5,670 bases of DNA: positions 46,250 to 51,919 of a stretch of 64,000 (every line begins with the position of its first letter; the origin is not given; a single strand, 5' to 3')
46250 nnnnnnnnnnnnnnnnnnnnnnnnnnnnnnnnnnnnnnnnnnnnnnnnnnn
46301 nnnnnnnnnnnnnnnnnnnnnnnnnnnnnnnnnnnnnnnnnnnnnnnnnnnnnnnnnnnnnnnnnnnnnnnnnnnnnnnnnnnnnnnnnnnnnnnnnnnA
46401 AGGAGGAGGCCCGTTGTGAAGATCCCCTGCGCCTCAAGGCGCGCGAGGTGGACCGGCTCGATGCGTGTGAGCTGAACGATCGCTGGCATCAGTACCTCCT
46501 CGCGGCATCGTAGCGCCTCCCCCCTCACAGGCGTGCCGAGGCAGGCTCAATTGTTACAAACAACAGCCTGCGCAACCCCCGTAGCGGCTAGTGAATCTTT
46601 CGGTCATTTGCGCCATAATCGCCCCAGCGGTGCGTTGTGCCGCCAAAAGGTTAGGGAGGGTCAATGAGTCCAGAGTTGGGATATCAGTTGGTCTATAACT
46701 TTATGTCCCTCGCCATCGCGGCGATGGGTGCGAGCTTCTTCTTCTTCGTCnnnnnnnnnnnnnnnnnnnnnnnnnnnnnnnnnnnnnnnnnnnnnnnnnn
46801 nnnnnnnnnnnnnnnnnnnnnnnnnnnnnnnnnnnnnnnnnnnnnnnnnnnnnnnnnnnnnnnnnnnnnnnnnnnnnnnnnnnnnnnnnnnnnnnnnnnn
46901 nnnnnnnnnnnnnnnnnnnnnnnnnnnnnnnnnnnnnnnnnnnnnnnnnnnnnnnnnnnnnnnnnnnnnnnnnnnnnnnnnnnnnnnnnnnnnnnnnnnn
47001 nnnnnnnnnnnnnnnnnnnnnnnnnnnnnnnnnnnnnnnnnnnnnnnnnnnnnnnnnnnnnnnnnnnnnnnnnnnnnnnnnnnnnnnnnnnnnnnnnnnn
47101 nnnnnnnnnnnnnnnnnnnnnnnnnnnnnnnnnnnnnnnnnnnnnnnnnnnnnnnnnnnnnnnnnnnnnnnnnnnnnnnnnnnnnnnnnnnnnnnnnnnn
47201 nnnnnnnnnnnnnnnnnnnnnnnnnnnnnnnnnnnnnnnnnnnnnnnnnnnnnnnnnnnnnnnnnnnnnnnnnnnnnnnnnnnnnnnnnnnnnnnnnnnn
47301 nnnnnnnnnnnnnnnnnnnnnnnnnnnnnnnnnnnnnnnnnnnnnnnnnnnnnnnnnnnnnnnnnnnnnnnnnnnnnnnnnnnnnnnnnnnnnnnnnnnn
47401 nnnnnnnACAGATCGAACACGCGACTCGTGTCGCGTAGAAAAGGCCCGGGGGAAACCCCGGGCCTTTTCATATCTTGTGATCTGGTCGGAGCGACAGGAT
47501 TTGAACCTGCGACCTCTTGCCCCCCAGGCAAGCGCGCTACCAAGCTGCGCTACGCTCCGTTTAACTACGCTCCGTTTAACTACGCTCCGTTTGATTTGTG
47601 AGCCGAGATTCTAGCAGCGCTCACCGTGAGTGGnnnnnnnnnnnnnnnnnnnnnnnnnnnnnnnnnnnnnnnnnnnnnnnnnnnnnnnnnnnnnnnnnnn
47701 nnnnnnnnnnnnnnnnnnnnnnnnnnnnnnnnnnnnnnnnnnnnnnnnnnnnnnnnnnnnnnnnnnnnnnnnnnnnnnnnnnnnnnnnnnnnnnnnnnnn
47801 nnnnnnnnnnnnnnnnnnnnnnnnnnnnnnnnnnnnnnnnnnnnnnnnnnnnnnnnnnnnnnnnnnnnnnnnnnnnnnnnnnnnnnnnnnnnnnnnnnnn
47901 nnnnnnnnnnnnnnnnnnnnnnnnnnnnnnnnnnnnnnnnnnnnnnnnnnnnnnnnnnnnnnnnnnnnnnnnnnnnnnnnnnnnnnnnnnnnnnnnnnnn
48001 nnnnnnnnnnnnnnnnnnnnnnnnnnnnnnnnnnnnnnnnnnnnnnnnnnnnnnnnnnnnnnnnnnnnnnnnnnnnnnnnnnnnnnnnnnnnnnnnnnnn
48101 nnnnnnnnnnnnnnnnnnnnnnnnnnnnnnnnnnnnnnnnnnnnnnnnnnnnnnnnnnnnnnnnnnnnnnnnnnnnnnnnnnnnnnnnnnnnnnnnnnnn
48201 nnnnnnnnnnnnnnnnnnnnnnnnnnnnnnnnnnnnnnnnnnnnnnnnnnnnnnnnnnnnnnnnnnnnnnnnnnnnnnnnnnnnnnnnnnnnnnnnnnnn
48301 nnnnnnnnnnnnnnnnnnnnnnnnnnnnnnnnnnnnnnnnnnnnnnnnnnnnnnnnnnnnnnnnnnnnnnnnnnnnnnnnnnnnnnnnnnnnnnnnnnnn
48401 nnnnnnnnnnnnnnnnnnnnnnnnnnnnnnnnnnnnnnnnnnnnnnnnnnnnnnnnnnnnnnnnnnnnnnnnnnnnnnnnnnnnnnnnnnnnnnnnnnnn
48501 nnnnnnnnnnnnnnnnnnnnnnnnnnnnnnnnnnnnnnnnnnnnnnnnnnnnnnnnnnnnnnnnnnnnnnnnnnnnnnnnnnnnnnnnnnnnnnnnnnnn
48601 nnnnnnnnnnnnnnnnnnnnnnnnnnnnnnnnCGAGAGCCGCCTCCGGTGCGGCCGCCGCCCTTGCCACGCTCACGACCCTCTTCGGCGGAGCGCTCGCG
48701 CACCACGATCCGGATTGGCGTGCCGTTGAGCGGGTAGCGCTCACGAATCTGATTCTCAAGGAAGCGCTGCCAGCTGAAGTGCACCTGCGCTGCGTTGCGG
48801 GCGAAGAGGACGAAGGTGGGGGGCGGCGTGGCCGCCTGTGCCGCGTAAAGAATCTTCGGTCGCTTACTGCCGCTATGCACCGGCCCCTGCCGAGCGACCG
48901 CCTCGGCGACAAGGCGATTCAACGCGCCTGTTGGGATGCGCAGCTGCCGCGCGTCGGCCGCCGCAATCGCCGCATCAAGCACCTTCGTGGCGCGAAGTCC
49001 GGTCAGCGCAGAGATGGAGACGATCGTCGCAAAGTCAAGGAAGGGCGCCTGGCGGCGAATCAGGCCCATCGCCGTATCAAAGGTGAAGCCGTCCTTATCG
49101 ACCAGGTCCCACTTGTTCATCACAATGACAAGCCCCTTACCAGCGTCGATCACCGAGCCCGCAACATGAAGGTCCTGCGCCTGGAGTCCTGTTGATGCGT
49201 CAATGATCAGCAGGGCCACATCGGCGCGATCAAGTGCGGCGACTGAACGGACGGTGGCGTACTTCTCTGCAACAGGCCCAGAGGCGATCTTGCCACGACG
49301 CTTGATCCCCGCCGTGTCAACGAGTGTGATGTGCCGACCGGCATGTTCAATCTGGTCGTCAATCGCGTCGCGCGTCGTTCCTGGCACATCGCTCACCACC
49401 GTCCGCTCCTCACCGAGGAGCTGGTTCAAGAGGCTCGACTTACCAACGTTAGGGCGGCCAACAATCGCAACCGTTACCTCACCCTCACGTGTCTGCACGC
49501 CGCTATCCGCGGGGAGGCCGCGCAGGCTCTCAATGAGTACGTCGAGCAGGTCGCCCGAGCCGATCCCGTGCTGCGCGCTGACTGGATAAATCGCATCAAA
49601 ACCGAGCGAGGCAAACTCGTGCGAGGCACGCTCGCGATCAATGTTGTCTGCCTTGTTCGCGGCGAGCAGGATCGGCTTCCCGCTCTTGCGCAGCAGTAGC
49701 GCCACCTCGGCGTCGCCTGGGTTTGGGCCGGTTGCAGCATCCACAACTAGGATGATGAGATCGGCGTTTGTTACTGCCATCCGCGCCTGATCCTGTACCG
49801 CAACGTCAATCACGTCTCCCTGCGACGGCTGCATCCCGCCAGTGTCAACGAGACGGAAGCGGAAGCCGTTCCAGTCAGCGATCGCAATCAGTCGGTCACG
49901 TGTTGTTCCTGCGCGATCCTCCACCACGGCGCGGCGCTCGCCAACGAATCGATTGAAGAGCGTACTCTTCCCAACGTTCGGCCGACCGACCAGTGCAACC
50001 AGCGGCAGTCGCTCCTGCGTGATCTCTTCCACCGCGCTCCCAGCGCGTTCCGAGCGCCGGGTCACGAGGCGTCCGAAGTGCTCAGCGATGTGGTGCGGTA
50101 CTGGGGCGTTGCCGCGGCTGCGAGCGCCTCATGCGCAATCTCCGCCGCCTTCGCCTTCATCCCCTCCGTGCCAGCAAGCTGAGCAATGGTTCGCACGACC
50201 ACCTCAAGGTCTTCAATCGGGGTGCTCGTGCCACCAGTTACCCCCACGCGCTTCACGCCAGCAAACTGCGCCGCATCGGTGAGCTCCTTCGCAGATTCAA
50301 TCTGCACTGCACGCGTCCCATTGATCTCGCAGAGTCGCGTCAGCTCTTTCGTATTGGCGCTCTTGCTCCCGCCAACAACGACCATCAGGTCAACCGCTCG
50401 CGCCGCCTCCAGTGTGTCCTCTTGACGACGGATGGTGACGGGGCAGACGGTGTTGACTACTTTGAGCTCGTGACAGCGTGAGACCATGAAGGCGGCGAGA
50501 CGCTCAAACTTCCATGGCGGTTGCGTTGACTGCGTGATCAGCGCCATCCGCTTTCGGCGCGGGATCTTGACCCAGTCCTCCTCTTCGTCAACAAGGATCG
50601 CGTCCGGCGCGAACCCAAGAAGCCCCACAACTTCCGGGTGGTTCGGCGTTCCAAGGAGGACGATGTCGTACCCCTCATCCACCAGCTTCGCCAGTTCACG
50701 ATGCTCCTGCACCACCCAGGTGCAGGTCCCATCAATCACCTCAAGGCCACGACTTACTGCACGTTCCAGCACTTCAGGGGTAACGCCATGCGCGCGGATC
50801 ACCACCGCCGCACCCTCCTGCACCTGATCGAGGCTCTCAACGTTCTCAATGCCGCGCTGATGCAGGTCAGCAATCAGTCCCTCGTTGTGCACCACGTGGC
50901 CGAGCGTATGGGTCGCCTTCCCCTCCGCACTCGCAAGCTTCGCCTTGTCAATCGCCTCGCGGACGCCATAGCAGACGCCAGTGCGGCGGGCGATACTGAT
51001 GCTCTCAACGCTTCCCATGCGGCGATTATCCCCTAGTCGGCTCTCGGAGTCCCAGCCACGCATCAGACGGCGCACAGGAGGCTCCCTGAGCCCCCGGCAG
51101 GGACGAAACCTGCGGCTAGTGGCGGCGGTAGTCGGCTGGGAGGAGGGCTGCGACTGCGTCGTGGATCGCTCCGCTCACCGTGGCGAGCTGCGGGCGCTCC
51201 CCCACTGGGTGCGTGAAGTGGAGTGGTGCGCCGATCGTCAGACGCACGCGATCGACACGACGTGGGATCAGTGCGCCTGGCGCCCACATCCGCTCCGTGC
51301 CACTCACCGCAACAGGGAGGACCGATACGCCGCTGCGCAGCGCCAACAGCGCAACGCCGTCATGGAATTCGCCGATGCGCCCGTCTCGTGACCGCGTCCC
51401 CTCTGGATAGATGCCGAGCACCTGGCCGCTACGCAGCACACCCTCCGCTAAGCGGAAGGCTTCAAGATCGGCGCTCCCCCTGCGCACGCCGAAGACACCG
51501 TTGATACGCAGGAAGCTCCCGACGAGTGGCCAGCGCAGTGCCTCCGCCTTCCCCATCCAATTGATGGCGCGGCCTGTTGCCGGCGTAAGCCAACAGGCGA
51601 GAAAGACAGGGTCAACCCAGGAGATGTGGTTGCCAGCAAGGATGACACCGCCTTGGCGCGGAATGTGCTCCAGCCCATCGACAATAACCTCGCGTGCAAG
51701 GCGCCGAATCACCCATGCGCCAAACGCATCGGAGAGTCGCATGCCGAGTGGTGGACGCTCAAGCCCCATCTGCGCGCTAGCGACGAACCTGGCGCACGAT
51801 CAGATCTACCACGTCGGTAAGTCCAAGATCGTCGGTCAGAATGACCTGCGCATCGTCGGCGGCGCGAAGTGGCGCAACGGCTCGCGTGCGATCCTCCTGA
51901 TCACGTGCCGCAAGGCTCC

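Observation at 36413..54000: No retinal-forming oxygenase (blh/brp) and no carotenoid backbone genes within about 10 kb either side of the rhodopsin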

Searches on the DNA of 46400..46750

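Call 78: search_rna_families(source=window, start=46400, end=46750, threshold=evalue, max_evalue=1)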
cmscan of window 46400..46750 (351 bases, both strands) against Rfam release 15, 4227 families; matches with E-value up to 1: 0.
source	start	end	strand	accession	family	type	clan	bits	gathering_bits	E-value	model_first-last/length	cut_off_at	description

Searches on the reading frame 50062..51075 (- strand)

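Call 6: search_protein_families(library=pfam, proteins=[window:50062-51075:-], max_evalue=0.1)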
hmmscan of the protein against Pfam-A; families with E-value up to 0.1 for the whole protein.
window:50062-51075:- (337 aa): 3 families
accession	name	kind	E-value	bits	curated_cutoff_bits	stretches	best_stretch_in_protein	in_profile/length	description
PF02401.23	LYTB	-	8.6e-74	248.6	24.5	1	26-297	1-266/267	LytB protein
PF04055.27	Radical_SAM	-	0.071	13.7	29.5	0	254-301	25-73/166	Radical SAM superfamily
PF15894.10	SgrT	-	0.094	13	27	0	164-193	12-40/46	Inhibitor of glucose uptake transporter SgrT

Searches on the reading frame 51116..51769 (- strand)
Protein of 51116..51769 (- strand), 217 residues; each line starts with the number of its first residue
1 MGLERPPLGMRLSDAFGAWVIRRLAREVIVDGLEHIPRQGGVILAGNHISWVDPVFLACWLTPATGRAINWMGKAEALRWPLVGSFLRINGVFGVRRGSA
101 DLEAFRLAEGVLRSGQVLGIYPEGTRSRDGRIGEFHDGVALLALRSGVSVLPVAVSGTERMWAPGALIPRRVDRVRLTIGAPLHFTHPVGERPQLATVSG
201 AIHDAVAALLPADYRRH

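Call 6: search_protein_families(library=pfam, proteins=[window:51116-51769:-], max_evalue=0.1)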
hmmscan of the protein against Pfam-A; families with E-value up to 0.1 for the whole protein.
window:51116-51769:- (217 aa): 1 family
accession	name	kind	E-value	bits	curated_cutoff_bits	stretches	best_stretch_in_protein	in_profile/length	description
PF01553.26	Acyltransferase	-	8.8e-27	93.9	23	1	28-156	2-132/132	Acyltransferase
